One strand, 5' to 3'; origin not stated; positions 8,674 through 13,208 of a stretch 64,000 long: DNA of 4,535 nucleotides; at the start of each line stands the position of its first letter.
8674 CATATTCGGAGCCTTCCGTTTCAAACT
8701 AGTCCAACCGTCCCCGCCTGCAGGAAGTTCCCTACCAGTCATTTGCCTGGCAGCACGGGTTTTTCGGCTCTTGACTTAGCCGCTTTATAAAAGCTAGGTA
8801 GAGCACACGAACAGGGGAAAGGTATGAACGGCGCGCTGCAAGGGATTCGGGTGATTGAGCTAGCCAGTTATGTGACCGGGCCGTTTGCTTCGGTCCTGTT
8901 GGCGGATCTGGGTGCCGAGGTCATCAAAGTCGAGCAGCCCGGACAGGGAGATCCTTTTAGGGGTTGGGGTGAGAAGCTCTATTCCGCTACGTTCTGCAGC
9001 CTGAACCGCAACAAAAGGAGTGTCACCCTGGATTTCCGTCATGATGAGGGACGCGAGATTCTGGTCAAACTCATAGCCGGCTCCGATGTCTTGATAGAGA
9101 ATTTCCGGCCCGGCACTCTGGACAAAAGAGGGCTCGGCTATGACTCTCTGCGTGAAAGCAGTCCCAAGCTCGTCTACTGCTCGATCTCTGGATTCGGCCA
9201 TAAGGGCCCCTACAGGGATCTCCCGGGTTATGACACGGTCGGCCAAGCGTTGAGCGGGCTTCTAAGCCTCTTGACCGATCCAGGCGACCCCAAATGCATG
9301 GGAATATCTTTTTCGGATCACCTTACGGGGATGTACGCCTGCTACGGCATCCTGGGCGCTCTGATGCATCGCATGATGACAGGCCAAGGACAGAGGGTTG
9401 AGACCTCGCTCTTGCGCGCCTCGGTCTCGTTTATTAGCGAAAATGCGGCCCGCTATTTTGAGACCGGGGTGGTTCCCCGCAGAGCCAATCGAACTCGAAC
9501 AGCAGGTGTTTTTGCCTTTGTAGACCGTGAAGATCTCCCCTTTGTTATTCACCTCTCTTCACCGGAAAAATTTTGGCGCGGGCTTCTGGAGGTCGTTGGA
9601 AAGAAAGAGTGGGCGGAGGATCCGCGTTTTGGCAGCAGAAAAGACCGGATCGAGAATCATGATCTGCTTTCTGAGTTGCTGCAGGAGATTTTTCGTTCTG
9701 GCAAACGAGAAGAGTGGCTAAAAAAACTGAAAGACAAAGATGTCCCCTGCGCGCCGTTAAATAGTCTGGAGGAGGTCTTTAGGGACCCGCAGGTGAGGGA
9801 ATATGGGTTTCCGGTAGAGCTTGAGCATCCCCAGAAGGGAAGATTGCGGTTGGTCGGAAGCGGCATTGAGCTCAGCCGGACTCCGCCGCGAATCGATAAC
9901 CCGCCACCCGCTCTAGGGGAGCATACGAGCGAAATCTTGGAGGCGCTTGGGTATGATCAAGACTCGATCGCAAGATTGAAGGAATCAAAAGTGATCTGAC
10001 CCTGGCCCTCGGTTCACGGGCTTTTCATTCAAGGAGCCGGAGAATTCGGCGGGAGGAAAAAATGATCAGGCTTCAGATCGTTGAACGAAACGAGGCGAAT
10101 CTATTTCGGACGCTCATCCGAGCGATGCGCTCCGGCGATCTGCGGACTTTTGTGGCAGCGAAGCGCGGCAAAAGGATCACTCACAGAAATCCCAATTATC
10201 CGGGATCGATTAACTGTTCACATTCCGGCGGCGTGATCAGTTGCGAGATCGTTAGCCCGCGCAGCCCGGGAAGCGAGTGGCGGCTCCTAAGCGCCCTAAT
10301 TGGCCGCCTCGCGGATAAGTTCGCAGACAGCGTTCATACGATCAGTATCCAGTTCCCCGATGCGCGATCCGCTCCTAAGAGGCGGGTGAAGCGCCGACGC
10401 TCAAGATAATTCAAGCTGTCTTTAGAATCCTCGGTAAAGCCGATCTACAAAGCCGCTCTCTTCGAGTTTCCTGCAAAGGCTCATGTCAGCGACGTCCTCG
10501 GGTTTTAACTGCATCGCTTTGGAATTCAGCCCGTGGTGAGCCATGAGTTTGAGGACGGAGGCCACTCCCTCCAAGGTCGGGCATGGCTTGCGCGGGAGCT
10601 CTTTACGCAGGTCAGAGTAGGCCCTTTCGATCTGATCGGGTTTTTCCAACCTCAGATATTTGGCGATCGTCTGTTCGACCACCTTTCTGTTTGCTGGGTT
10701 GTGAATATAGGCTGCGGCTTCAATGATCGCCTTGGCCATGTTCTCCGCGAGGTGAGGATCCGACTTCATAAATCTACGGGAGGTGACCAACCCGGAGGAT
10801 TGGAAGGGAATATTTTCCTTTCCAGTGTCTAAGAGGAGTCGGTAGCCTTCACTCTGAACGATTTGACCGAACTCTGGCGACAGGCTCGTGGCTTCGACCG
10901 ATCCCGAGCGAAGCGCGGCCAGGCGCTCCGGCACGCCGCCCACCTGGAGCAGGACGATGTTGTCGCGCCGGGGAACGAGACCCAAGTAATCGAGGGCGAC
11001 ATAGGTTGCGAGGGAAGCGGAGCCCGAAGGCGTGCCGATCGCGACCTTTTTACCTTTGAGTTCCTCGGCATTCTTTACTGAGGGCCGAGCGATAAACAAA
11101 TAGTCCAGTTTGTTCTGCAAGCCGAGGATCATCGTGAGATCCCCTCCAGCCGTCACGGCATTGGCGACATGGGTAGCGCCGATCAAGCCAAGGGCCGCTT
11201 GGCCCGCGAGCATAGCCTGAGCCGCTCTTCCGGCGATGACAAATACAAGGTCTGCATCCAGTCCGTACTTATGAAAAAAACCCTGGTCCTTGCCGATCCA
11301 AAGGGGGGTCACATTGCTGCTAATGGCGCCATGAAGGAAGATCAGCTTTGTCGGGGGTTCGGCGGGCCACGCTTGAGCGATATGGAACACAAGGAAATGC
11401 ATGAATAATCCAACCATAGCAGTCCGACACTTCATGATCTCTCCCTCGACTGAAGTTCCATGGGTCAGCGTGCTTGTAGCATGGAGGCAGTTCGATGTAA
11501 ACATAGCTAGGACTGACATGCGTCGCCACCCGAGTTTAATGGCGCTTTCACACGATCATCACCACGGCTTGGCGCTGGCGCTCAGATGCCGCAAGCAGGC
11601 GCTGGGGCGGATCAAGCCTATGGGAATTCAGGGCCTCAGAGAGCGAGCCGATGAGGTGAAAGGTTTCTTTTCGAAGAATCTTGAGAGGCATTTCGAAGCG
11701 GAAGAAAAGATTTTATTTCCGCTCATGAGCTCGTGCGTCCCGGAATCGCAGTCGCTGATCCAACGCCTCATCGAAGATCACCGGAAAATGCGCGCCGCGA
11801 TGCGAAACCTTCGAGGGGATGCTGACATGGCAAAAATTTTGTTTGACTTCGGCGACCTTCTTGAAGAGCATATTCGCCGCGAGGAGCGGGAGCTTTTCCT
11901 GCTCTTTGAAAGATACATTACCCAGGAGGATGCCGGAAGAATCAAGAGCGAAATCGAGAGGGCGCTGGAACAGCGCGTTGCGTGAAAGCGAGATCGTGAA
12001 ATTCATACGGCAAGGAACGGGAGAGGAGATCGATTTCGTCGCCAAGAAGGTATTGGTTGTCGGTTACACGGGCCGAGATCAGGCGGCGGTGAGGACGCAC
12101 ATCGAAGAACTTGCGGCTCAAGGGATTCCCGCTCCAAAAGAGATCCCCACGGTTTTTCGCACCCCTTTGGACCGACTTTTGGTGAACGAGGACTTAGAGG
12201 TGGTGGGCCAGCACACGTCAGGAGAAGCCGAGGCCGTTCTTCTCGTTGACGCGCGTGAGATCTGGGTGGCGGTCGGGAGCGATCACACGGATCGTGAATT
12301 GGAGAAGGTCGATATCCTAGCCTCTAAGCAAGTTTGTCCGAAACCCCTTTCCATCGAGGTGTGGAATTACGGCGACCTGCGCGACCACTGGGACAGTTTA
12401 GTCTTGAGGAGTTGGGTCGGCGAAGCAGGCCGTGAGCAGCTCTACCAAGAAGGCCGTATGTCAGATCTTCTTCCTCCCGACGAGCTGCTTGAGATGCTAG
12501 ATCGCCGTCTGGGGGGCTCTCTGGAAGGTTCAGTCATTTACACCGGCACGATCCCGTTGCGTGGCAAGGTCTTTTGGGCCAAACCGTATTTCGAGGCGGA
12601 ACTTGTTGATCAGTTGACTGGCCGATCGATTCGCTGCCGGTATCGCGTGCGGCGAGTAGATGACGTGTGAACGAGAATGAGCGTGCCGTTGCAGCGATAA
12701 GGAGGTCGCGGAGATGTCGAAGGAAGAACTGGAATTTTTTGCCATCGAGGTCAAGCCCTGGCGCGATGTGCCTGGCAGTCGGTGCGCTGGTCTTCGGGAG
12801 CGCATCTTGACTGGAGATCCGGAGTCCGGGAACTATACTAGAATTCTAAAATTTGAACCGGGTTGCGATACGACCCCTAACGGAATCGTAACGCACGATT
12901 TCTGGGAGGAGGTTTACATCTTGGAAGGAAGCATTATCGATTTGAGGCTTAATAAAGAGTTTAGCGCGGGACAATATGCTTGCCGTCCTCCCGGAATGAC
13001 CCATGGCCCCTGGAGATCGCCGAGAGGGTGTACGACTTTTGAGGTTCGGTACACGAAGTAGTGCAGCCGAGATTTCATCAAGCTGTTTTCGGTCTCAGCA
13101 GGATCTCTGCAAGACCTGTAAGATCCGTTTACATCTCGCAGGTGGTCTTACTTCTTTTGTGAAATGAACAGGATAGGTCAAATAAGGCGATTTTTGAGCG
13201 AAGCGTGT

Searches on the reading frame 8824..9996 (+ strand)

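Call 73: search_protein_families(library=ncbifam, proteins=[window:8824-9996:+], max_evalue=0.01)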
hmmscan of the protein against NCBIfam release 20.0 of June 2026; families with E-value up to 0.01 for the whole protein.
window:8824-9996:+ (391 aa): 7 families
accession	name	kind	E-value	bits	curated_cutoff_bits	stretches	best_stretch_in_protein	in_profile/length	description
NF052585.1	SucGlutTfsCaiB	equivalog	7e-91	304.7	750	1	4-375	7-388/394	succinate--glutarate CoA-transferase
NF003809.0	PRK05398.1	subfamily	7.3e-83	278.4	442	2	2-200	2-204/416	formyl-CoA transferase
TIGR03253.1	oxalate_frc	equivalog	1e-76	258.3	504.2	2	4-200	3-203/416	formyl-CoA transferase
NF041294.1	Scnl_mescCoAtase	equivalog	1.8e-69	234.7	700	1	3-373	2-381/381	succinyl-CoA:mesaconate CoA-transferase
NF008511.0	PRK11430.1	equivalog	1.5e-68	231.7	522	1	2-325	7-333/381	CoA:oxalate CoA-transferase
NF002914.1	PRK03525.1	equivalog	5.6e-39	134.2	413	1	3-389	8-395/400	L-carnitine CoA-transferase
TIGR04253.1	mesacon_CoA_iso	equivalog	2.2e-26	92.8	725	1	3-391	1-400/403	2-methylfumaryl-CoA isomerase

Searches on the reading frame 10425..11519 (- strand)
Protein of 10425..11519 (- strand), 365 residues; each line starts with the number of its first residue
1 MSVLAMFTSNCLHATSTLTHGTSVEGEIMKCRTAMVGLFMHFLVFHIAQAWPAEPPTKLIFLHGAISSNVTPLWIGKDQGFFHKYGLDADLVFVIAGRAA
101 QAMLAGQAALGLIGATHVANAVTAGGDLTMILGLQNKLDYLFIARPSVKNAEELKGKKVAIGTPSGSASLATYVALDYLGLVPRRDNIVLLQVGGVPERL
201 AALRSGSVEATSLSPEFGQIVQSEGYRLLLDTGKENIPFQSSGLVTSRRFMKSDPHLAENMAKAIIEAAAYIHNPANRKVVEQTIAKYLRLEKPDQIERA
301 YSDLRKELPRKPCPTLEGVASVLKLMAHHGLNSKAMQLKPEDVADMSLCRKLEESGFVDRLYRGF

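Call 4: search_protein_families(library=pfam, proteins=[window:10425-11519:-], max_evalue=0.1)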
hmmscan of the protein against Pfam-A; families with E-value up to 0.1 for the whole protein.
window:10425-11519:- (365 aa): 4 families
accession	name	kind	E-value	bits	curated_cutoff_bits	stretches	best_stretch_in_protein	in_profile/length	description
PF09084.16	NMT1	-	9.2e-17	62.1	20.5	1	68-274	2-212/216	NMT1/THI5 like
PF13379.11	NMT1_2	-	1.5e-13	51.6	24.7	1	69-285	17-251/252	NMT1-like family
PF12974.12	Phosphonate-bd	-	4.8e-05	23.3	27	1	98-283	41-228/242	ABC transporter, phosphonate, periplasmic substrate-binding protein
PF16868.10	NMT1_3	-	0.0073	16.4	27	1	124-213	78-166/289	NMT1-like family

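Call 73: search_protein_families(library=ncbifam, proteins=[window:10425-11519:-], max_evalue=0.01)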
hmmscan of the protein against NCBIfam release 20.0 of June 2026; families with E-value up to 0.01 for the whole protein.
window:10425-11519:- (365 aa): 4 families
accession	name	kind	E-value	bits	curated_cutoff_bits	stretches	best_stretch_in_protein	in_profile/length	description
TIGR01728.1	SsuA_fam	subfamily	2.5e-17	63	163.5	1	70-336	11-274/290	aliphatic sulfonate ABC transporter substrate-binding protein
NF040735.1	SBP_SaoX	equivalog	6.3e-14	51.8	300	1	72-274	17-220/330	ABC transporter substrate-binding subunit SaoX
TIGR01729.1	taurine_ABC_bnd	equivalog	1.2e-08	34.8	304.25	1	99-292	40-234/300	taurine ABC transporter substrate-binding protein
TIGR02122.1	TRAP_TAXI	subfamily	0.0073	15.2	84.35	0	147-210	132-193/320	TAXI family TRAP transporter solute-binding subunit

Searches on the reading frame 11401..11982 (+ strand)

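Call 4: search_protein_families(library=pfam, proteins=[window:11401-11982:+], max_evalue=0.1)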
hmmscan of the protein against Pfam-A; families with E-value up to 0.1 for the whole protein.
window:11401-11982:+ (194 aa): 1 family
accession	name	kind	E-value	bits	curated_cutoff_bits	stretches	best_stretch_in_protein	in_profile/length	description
PF01814.28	Hemerythrin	-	8.3e-16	59.1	25.3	1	51-166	7-124/127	Hemerythrin HHE cation binding domain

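Call 73: search_protein_families(library=ncbifam, proteins=[window:11401-11982:+], max_evalue=0.01)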
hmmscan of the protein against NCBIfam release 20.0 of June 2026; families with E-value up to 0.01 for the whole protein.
window:11401-11982:+ (194 aa): 4 families
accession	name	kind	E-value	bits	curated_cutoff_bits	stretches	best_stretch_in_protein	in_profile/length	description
TIGR03652.1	FeS_repair_RIC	equivalog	1e-06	28.7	204.7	1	90-138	118-171/216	iron-sulfur cluster repair di-iron protein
TIGR02481.1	hemeryth_dom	domain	0.00078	19.5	51.75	1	80-165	37-122/126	hemerythrin domain-containing protein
NF008221.0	PRK10992.1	equivalog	0.001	18.6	254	0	90-127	122-160/220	iron-sulfur cluster repair protein YtfE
NF053874.1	persist_PA2171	equivalog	0.0044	16.8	190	0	70-184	20-139/157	PA2171 family ribosome-binding persister protein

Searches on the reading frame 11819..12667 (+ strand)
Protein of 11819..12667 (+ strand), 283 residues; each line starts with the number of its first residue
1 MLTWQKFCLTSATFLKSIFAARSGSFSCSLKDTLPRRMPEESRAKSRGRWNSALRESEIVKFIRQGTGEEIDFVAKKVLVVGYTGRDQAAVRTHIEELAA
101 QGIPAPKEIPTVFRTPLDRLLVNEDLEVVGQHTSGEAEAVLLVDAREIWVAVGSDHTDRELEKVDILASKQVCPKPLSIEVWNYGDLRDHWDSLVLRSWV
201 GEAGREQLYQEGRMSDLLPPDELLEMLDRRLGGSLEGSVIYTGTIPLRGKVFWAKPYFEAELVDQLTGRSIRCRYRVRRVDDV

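Call 4: search_protein_families(library=pfam, proteins=[window:11819-12667:+], max_evalue=0.1)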
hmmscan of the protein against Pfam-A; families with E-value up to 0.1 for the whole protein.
window:11819-12667:+ (283 aa): 1 family
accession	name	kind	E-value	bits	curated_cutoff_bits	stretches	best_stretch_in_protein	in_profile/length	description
PF11010.13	DUF2848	-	1.6e-59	201.3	23.4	1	82-275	2-194/194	Protein of unknown function (DUF2848)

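Call 73: search_protein_families(library=ncbifam, proteins=[window:11819-12667:+], max_evalue=0.01)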
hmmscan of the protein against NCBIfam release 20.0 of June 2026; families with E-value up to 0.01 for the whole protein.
window:11819-12667:+ (283 aa): 0 families

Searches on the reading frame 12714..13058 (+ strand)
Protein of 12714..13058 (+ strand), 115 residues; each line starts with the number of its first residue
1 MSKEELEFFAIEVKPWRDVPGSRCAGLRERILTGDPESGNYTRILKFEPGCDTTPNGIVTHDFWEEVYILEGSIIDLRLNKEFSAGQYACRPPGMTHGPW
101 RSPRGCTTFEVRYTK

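Call 4: search_protein_families(library=pfam, proteins=[window:12714-13058:+], max_evalue=0.1)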
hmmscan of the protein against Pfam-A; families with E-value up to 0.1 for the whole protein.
window:12714-13058:+ (115 aa): 3 families
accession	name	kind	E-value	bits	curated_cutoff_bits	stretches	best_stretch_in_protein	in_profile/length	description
PF12973.13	Cupin_7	-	4e-10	39.9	27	1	11-109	8-98/105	ChrR Cupin-like domain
PF14499.12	DUF4437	-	0.0077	15.9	24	1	14-109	144-240/250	Domain of unknown function (DUF4437)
PF07883.17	Cupin_2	-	0.035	14.2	27.2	1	46-99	4-56/70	Cupin domain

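Call 73: search_protein_families(library=ncbifam, proteins=[window:12714-13058:+], max_evalue=0.01)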
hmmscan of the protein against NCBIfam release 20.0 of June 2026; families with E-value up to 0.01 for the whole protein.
window:12714-13058:+ (115 aa): 0 families
